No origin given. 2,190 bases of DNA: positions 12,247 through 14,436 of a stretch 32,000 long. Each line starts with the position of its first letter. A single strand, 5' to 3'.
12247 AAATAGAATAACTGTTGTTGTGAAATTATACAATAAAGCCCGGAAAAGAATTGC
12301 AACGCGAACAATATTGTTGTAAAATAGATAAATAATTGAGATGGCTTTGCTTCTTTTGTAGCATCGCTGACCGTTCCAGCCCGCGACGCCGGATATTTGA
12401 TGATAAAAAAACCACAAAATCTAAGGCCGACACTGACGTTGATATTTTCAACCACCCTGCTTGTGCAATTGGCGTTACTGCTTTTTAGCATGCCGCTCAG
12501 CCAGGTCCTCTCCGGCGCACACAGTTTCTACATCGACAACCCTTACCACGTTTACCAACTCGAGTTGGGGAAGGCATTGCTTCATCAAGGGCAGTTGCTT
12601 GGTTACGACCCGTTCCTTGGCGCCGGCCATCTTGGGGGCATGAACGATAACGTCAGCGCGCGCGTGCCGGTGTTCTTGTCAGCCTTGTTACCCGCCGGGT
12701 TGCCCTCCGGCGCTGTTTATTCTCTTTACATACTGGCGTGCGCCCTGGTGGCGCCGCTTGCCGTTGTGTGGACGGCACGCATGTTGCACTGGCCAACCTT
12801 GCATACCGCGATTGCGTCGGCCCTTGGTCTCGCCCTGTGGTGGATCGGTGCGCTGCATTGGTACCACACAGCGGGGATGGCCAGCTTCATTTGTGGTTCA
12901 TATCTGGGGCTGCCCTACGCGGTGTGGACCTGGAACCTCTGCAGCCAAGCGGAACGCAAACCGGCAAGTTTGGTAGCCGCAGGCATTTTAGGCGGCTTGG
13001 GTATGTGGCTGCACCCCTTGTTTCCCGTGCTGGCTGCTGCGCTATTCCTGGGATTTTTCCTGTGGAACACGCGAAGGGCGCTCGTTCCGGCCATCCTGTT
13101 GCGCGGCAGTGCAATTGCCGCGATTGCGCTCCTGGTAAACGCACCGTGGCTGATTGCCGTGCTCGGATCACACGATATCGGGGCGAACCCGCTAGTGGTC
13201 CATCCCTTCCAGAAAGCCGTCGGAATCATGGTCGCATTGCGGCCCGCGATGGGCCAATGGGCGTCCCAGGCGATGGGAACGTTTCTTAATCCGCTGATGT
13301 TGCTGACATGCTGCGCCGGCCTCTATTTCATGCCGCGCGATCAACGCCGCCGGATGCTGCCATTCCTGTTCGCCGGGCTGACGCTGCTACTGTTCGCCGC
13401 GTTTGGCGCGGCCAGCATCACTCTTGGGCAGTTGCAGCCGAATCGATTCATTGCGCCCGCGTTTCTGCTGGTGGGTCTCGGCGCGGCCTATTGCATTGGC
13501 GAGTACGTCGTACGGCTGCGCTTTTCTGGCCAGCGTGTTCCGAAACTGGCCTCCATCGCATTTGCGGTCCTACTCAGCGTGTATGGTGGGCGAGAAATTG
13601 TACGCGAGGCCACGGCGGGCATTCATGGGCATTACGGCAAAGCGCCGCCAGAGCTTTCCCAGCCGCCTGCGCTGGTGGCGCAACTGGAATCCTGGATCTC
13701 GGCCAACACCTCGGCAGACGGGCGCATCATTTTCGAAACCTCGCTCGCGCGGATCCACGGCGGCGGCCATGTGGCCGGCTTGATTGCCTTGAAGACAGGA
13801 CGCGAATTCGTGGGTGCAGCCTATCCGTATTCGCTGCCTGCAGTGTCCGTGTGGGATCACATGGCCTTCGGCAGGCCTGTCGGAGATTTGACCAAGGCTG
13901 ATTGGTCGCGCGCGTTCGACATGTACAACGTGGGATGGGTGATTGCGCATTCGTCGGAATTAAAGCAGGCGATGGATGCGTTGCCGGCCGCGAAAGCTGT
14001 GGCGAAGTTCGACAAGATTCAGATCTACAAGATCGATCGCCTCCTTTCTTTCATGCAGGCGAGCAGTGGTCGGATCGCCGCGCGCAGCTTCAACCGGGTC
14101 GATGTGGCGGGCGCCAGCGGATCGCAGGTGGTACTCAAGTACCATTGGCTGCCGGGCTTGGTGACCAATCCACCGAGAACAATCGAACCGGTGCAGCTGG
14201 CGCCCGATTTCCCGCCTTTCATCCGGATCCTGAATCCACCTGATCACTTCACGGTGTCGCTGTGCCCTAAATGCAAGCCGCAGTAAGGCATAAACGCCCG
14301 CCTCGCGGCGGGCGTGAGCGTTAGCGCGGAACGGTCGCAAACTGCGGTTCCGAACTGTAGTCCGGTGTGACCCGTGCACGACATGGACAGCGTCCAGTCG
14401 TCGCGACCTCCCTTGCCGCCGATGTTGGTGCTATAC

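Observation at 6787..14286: dTDP-Fuc4NAc-type sugar pathway fused to a GtrB/GtrA/GT-C-style periplasmic glycosylation module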

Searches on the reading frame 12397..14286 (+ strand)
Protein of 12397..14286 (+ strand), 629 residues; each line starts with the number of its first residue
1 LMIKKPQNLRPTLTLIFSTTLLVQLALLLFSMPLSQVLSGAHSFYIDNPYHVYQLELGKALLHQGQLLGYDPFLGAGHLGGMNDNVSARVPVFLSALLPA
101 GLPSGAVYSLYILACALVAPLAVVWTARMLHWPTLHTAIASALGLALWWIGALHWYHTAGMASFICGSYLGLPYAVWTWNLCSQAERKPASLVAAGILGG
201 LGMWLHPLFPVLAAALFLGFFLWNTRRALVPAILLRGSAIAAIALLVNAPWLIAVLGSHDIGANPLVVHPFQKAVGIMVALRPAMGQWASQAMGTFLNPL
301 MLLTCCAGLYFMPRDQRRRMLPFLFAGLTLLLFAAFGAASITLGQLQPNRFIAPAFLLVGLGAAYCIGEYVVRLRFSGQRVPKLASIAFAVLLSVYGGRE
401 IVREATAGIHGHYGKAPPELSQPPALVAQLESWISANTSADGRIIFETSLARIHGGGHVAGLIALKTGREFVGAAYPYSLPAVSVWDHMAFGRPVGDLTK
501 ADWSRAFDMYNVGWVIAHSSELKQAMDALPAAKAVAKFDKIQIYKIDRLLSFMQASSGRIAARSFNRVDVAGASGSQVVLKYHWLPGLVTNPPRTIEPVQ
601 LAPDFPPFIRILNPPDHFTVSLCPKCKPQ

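Call 3: search_protein_families(library=pfam, proteins=[window:12397-14286:+], max_evalue=0.01)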
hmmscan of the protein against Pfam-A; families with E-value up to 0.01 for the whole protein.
window:12397-14286:+ (629 aa): 0 families

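Call 4: search_protein_families(library=ncbifam, proteins=[window:12397-14286:+], max_evalue=0.01)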
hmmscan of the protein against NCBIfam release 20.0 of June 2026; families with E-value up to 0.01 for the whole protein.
window:12397-14286:+ (629 aa): 0 families

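Call 7: find_homologous_proteins(query=window:12400-14286:+, max_evalue=0.001)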
Query window:12400-14286:+ (628 aa): 82 proteins with E <= 0.001 among 8000 candidates.
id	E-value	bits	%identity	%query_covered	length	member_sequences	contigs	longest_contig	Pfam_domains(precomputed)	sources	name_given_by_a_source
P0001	0.0e+0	1418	100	100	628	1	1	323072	-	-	-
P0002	0.0e+0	1119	77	100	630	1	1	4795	-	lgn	-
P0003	0.0e+0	1049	72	100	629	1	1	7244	-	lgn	-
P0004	0.0e+0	1018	70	100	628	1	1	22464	-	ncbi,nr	ncbi:MAG: hypothetical protein JWQ01_2201 [Massilia sp.]|nr:hypothetical protein [Massilia sp.]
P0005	0.0e+0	1013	69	100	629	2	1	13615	-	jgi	jgi:hypothetical protein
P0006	5.3e-296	1002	72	95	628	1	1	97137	-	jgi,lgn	jgi:hypothetical protein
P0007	2.6e-290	983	68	100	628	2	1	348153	-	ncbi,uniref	ncbi:hypothetical protein [Massilia sp. TWR1-2-2]|uniref:hypothetical protein n=1 Tax=Massilia sp. T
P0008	3.1e-289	979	69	99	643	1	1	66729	-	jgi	jgi:hypothetical protein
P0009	4.0e-286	969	69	98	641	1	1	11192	-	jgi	jgi:hypothetical protein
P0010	2.6e-272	923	67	94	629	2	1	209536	-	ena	-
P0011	1.3e-270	918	66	98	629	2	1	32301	-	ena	-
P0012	2.2e-228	778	64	85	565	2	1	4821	-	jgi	jgi:hypothetical protein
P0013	1.4e-226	772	58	98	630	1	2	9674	-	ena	-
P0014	5.7e-226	770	58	98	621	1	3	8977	-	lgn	-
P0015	7.7e-224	763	57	94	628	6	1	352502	-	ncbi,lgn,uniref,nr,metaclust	ncbi:hypothetical protein ASD15_20680 [Massilia sp. Root351]|uniref:hypothetical protein n=1 Tax=Mas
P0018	4.0e-221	754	58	94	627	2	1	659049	-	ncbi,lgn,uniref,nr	ncbi:hypothetical protein ASC94_20690 [Massilia sp. Root418]|uniref:hypothetical protein n=1 Tax=Mas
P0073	8.3e-87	310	32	97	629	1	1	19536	PF20176.4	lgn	-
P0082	1.2e-13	69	28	32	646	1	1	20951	-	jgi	jgi:hypothetical protein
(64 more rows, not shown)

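Call 13: find_related_loci(query=A1, collection=genome_contigs, flank=10000)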
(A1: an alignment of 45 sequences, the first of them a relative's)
Query A1 (628 aa) in genome_contigs; peptide patterns used: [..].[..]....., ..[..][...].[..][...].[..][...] (x = any residue, [..] = any of these).
78 stretches matched a pattern; 60 encode a relative of the query (tblastn E <= 1e-3); 58 distinct loci.
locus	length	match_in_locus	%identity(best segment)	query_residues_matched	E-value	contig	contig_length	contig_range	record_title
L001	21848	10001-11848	56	9-621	0e+0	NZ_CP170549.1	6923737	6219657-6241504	Pseudoduganella sp. UC29_71 chromosome, complete genome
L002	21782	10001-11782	58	30-621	4e-175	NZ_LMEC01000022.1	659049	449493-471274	Massilia sp. Root418 contig_5, whole genome shotgun sequence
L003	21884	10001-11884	68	1-628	0e+0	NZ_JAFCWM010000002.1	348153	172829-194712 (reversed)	Massilia sp. TWR1-2-2 NODE_2_length_348153_cov_88.645848, whole genome shotgun sequence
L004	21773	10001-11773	44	29-621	1e-168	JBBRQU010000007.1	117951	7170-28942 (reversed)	MAG: Burkholderiales bacterium isolate metawrap_la1_70 W_la1_70_k141_727613L_117951_cov_16.0002, whole genome shotgun se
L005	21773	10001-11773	47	29-622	9e-166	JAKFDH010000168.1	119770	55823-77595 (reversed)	MAG: Massilia sp. isolate LC042 contig-124_82, whole genome shotgun sequence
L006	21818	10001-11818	57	30-627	0e+0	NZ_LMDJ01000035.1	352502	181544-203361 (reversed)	Massilia sp. Root351 contig_8, whole genome shotgun sequence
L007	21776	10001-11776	37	26-619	2e-112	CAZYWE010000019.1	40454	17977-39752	MAG TPA_asm: uncultured Nitrosomonas sp. isolate SRP263991_co5_215 genome assembly, contig: NODE_2041_length_40454_cov_3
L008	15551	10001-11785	53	29-626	0e+0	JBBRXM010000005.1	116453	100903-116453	MAG: Burkholderiales bacterium isolate La4_metabat2.198 La4_metabat2.198_K_2374587_L_116453_cov_28.9826, whole genome sh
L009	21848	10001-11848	37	2-621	9e-107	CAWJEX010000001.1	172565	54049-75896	MAG: uncultured Alphaproteobacteria bacterium isolate MFD09222.bin.1.102 genome assembly, contig: contig_101753, whole g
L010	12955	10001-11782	34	26-621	4e-106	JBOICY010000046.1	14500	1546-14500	MAG: Methylococcales bacterium isolate H1-B1_metabat2.bin.32 k127_1640429, whole genome shotgun sequence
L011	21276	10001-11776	35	26-619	7e-106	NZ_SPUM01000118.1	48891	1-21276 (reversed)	Massilia horti strain ONC3 EFN1C9VNJ5, whole genome shotgun sequence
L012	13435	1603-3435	32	19-628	1e-105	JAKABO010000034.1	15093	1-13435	MAG: Proteobacteria bacterium isolate WH2.bin26 NODE_7022_length_15093_cov_4.966591, whole genome shotgun sequence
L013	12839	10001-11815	36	21-628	5e-104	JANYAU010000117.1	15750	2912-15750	MAG: Betaproteobacteria bacterium isolate GL140_5_metabat_36 GL140_5_k141_778972, whole genome shotgun sequence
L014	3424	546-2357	35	15-621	7e-103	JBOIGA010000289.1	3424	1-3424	MAG: Burkholderiales bacterium isolate SD8061_metabat2.bin.3 NODE_3674_length_3424_cov_1.006673, whole genome shotgun se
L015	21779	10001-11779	35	14-610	1e-100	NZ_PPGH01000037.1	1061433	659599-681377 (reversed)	Chromatium okenii strain LaCa tig00000296, whole genome shotgun sequence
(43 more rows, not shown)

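Call 20: predict_structure(alignment_id=A1)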
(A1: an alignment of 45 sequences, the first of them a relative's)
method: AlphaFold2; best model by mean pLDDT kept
length: 628 residues; sequences in the alignment: 45
mean_pLDDT: 91.1   pTM: 0.90
mean pLDDT of the five models: 91.1, 90.8, 89.7, 89.2, 88.9
residues with pLDDT >= 90: 478; 70-90: 112; 50-70: 25; < 50: 13
segments of 3 or more residues with pLDDT < 50: 1-4, 260-267
pLDDT, mean of each block of 10 residues (from residue 1): 56 95 94 90 91 94 91 93 82 90 94 95 96 96 95 92 96 97 92 97 94 96 83 95 94 70 50 88 84 92 97 95 98 93 88 97 96 88 92 94 79 81 94 98 93 89 97 86 91 95 97 97 98 97 98 96 97 97 94 95 93 97 66
secondary structure, 60 per line:
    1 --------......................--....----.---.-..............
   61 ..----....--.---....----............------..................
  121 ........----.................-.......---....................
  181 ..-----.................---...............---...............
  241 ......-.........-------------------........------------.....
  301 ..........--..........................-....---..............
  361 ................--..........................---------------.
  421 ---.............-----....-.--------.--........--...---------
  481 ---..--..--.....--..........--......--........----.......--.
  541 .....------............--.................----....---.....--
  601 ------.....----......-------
elements in order: H9-30 H33-36 H47-62 E67-70 E77-80 H85-96 H103-128 H133-149 H151-157 H161-182 H188-204 H208-222 H226-246 H248-256 H276-283 H296-310 H313-338 H340-343 H347-376 H379-404 H424-436 E442-445 H459-466 E469-471 H499-508 E511-516 H519-526 E531-537 E540-545 E552-563 E566-582 E587-590 E594-598 E607-611 E616-621

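Call 21: find_encoding_contigs(protein=P0007, flank=10000, max_places=2)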
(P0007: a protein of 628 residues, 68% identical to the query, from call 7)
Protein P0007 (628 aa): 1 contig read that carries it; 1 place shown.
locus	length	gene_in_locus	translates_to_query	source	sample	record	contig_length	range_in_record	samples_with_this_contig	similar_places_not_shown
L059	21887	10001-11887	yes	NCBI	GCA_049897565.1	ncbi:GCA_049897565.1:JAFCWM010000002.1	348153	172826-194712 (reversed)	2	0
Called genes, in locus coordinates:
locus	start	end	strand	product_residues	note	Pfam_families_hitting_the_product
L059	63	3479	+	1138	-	-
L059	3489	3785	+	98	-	PF01431:Peptidase_M13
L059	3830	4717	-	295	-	PF00483:NTP_transferase, PF12804:NTP_transf_3 (weak)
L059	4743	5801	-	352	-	PF01073:3Beta_HSD, PF01370:Epimerase, PF02719:Polysacc_synt_2, PF04321:RmlD_sub_bind, PF07993:NAD_binding_4 (weak), PF16363:GDP_Man_Dehyd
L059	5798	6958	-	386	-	PF00155:Aminotran_1_2, PF01041:DegT_DnrJ_EryC1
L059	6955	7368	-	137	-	PF04138:GtrA_DPMS_TM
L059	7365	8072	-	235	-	PF08889:WbqC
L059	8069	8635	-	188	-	PF25087:GMPPB_C (faint), PF00132:Hexapep (weak)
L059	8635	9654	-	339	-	PF00535:Glycos_transf_2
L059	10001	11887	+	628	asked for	-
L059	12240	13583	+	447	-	PF13356:Arm-DNA-bind_3, PF00589:Phage_integrase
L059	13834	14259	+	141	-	-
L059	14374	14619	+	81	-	-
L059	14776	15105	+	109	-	-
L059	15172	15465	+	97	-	-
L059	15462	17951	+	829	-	PF09250:Prim-Pol, PF08707:PriCT_2, PF13148:DUF3987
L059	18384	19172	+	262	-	-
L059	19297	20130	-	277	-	-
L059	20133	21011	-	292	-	-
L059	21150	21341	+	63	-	-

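Call 23: fold_search(model_id=the predicted structure, library=pdb)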
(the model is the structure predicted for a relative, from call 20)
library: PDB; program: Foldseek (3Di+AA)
matches with E <= 10: 309; with E <= 0.001: 22
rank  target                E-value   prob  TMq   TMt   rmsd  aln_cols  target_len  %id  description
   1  6w98_A                2.9e-07  1.00  0.50  0.27   7.1       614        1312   14  Single-Particle Cryo-EM Structure of Arabinofuranosyltransferase AftD from Mycobacteria (released 2020-05-13)
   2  8if8_B                9.7e-07  1.00  0.47  0.47   8.3       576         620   15  Arabinosyltransferase AftA (released 2023-05-31)
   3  8agb_A                1.5e-06  1.00  0.51  0.50  12.3       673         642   12  Structure of yeast oligosaccharylransferase complex with lipid-linked oligosaccharide bound (released 2022-12-07)
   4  8age_A                2.9e-06  1.00  0.55  0.53  10.2       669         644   11  Structure of yeast oligosaccharylransferase complex with acceptor peptide bound (released 2022-12-07)
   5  5gmy_A                3.3e-06  1.00  0.48  0.37  15.2       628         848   12  Crystal structure of the Archaeoglobus fulgidus oligosaccharyltransferase (O29867_ARCFU) tethered with an acceptor pep (released 2017-02-01)
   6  3waj                  3.7e-06  1.00  0.49  0.40  14.6       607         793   13  Crystal structure of the Archaeoglobus fulgidus oligosaccharyltransferase (O29867_ARCFU) complex with Zn and sulfate (released 2013-10-30)
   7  6ezn_F                4.1e-06  1.00  0.54  0.53  11.1       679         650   11  Cryo-EM structure of the yeast oligosaccharyltransferase (OST) complex (released 2018-01-17)
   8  3wak                  4.2e-06  1.00  0.49  0.37  15.2       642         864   13  Crystal structure of the Archaeoglobus fulgidus oligosaccharyltransferase (O29867_ARCFU) in the apo form (released 2013-10-30)
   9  8if8_C                5.3e-06  1.00  0.45  0.47   8.0       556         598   15  Arabinosyltransferase AftA (released 2023-05-31)
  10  7zli_A                6.0e-06  1.00  0.38  0.36  14.4       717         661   12  Cryo-EM structure of C-mannosyltransferase CeDPY19, in complex with Dol25-P-Man and bound to CMT2-Fab and anti-Fab nan (released 2023-01-11)
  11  6c26_A                8.9e-06  1.00  0.50  0.49  16.7       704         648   12  The Cryo-EM structure of a eukaryotic oligosaccharyl transferase complex (released 2018-01-31)
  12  9n9j_I                1.1e-05  1.00  0.46  0.42  10.9       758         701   12  Structure of a GRP94 folding intermediate engaged with a CCDC134- and FKBP11-bound secretory translocon (released 2025-11-19)
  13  8b6l_I                1.6e-05  1.00  0.55  0.51   9.0       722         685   10  Subtomogram average of the human Sec61-TRAP-OSTA-translocon (released 2022-12-07)
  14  8agc_A                1.9e-05  1.00  0.50  0.46   9.1       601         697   12  Structure of yeast oligosaccharylransferase complex with lipid-linked oligosaccharide and non-acceptor peptide bound (released 2022-12-07)
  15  6wbx                  1.9e-05  1.00  0.48  0.27   7.3       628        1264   14  Single-Particle Cryo-EM Structure of Arabinofuranosyltransferase AftD from Mycobacteria, Mutant R1389S Class 1 (released 2020-05-13)
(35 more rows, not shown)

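Call 24: search_solved_structures(query=A1, max_evalue=10)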
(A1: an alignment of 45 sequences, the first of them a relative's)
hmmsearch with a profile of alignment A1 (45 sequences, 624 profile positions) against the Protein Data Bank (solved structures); distinct sequences matched with E-value up to 10: 8.
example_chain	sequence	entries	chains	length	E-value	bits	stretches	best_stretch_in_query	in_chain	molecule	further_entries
9hd7_W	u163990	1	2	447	0.96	10.9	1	502-562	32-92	PSII 6.1 kDa protein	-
4jxy_A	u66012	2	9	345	1.1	10.7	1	257-327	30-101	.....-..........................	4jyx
6z3o_AAA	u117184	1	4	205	1.2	10.6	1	246-329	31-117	Small Alarmone Hydrolase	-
8qel_A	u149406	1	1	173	1.6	10.1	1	502-582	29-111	Eukaryotic translation initiation factor 2 subunit alpha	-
2a19_A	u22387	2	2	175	1.7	10.1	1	502-582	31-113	Eukaryotic translation initiation factor 2 alpha subunit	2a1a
1q46_A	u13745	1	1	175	1.7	10.1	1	502-582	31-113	translation initiation factor 2 alpha subunit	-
3j81_j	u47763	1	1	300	2.7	9.4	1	502-582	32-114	eIF2 alpha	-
3jap_j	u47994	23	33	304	2.8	9.3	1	502-582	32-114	eIF2 alpha | Eukaryotic translation initiation factor 2 subunit alpha | SUI2 isoform 1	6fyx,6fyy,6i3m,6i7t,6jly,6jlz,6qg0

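Call 33: find_encoding_contigs(protein=P0018, flank=10000, max_places=1)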
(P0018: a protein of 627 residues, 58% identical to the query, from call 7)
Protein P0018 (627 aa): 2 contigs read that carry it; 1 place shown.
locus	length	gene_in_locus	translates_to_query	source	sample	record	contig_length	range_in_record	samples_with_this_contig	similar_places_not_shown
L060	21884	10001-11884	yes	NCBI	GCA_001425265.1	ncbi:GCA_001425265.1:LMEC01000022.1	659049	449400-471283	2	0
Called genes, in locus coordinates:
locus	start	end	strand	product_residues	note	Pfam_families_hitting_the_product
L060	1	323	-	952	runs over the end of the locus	PF07715:Plug, PF00593:TonB_dep_Rec_b-barrel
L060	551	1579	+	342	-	PF00356:LacI, PF00532:Peripla_BP_1, PF13407:Peripla_BP_4, PF13377:Peripla_BP_3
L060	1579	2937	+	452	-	PF07690:MFS_1, PF12832:MFS_1_like, PF13347:MFS_2, PF07690:MFS_1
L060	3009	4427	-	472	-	PF01979:Amidohydro_1, PF07969:Amidohydro_3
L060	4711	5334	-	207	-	PF00440:TetR_N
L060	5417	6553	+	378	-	PF02771:Acyl-CoA_dh_N, PF02770:Acyl-CoA_dh_M, PF00441:Acyl-CoA_dh_1, PF08028:Acyl-CoA_dh_2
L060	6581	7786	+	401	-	PF00108:Thiolase_N, PF22691:Thiolase_C_1 (faint), PF02803:Thiolase_C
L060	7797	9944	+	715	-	PF00378:ECH_1, PF16113:ECH_2, PF01266:DAO (weak), PF02737:3HCDH_N, PF03446:NAD_binding_2 (weak), PF00725:3HCDH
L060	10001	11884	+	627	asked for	-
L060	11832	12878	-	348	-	PF00535:Glycos_transf_2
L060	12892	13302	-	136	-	PF04138:GtrA_DPMS_TM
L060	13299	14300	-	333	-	PF00106:adh_short, PF01073:3Beta_HSD, PF01370:Epimerase, PF02719:Polysacc_synt_2, PF04321:RmlD_sub_bind, PF08659:KR, PF13460:NAD_binding_10, PF16363:GDP_Man_Dehyd, +1 more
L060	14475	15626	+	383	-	PF01757:Acyl_transf_3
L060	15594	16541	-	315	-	PF13489:Methyltransf_23 (weak), PF08241:Methyltransf_11, PF08242:Methyltransf_12 (faint), PF13649:Methyltransf_25 (weak), PF13847:Methyltransf_31 (weak)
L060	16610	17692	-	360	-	PF12000:Glyco_trans_4_3 (weak), PF13524:Glyco_trans_1_2 (weak)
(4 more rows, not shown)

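Call 34: find_encoding_contigs(protein=P0001, flank=10000, max_places=2)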
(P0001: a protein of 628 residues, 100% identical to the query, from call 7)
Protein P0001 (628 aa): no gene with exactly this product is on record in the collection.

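Call 53: search_protein_representatives(alignment_id=A1)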
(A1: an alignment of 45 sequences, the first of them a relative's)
Query: 45 sequences, 624 profile positions. Proteins with E-value up to 0.001 (for the whole library): 2081; up to 1e-10: 1554; up to 1e-30: 775. The best 150 are listed.
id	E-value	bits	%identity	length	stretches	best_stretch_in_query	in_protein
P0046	1.6e-252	855.8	-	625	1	15-623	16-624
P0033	7.9e-249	843.6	-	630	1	6-623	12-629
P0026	2.3e-244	828.9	-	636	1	8-623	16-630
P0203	9.8e-235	797.0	-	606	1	18-622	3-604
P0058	2.0e-231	786.1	-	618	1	6-623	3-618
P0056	4.2e-216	735.5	-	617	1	15-623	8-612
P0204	2.2e-211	719.9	-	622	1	7-622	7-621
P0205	3.6e-210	715.9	-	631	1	11-623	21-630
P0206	3.1e-209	712.8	-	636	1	9-620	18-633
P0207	1.6e-208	710.4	-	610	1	19-623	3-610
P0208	2.5e-208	709.8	-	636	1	11-622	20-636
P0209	3.3e-207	706.1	-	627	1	11-620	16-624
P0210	1.1e-206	704.4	-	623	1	15-622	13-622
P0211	1.3e-203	694.2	-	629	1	13-622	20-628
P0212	2.1e-202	690.2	-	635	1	7-622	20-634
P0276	7.5e-105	368.0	-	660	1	13-623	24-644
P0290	5.9e-95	335.3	-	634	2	424-621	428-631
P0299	5.6e-89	315.6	-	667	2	297-623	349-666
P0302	1.3e-86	307.7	-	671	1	16-620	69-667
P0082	7.8e-85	301.9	-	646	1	18-622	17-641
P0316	3.8e-82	293.0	-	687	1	24-623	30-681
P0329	1.4e-78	281.2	-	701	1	10-620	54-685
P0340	1.1e-75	271.6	-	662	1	16-621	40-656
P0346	4.6e-75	269.6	-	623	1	14-621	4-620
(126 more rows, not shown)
